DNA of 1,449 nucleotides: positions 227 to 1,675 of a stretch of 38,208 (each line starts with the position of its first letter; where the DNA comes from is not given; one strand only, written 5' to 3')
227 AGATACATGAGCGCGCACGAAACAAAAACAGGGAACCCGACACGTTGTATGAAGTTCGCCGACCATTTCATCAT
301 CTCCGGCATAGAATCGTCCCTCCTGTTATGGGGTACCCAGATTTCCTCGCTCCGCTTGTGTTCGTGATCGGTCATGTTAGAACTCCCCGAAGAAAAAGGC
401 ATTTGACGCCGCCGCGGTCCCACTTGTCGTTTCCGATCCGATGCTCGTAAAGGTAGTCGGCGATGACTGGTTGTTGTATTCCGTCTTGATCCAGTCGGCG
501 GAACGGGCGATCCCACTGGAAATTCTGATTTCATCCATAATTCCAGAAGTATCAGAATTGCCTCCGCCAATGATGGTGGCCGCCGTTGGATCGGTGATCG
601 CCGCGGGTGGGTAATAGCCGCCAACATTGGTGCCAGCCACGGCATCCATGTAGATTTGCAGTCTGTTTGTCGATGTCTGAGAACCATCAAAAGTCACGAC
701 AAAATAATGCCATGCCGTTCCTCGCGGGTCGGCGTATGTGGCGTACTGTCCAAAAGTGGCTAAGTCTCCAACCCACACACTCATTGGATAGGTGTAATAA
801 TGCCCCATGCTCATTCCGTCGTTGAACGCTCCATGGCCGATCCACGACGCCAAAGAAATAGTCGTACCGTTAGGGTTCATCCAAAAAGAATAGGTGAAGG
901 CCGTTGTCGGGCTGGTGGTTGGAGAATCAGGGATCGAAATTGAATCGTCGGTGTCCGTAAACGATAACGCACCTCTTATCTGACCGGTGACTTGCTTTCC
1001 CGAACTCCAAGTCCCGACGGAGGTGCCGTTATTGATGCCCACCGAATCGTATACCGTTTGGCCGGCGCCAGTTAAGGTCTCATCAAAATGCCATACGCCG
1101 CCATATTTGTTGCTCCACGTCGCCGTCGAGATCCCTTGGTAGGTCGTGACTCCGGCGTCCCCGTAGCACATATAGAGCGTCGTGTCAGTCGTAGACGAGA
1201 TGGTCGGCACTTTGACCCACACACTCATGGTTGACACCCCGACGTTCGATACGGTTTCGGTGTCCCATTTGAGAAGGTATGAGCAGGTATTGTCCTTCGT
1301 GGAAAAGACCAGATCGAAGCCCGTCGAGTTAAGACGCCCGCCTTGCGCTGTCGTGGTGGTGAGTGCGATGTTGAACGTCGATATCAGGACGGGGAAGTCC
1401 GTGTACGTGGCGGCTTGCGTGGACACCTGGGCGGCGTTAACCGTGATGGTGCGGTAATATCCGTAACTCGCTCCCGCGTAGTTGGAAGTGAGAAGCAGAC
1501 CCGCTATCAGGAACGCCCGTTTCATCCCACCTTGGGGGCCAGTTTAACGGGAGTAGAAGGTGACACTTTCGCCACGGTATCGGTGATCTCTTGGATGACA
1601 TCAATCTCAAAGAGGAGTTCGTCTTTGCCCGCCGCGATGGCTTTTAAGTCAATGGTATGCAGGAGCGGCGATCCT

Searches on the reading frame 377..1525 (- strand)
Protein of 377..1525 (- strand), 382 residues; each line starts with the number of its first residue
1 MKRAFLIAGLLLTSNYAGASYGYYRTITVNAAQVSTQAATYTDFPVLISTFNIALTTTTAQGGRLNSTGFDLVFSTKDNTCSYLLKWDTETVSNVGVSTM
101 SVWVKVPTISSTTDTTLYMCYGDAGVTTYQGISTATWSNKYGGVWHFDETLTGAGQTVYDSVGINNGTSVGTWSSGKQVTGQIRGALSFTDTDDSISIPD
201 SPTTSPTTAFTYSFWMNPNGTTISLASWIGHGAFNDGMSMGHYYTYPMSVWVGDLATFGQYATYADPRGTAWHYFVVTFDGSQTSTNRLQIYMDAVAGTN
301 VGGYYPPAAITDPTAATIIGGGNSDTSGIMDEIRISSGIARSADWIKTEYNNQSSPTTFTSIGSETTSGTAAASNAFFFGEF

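Call 19: search_protein_families(library=pfam, proteins=[window:377-1525:-], max_evalue=0.01)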
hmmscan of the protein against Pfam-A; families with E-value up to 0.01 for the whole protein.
window:377-1525:- (382 aa): 1 family
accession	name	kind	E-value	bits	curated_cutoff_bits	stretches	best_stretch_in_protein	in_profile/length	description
PF10102.14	DUF2341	-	2.7e-06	28.2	23.4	1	78-150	9-71/84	Domain of unknown function (DUF2341)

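Call 42: search_protein_families(library=ncbifam, proteins=[window:377-1525:-], max_evalue=0.01)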
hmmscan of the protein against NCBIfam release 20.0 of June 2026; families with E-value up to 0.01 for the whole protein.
window:377-1525:- (382 aa): 1 family
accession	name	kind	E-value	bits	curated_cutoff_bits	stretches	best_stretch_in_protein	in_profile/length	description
NF052521.1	TafC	equivalog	0.0026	17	410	0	144-223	151-231/373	TafC family fimbrial protein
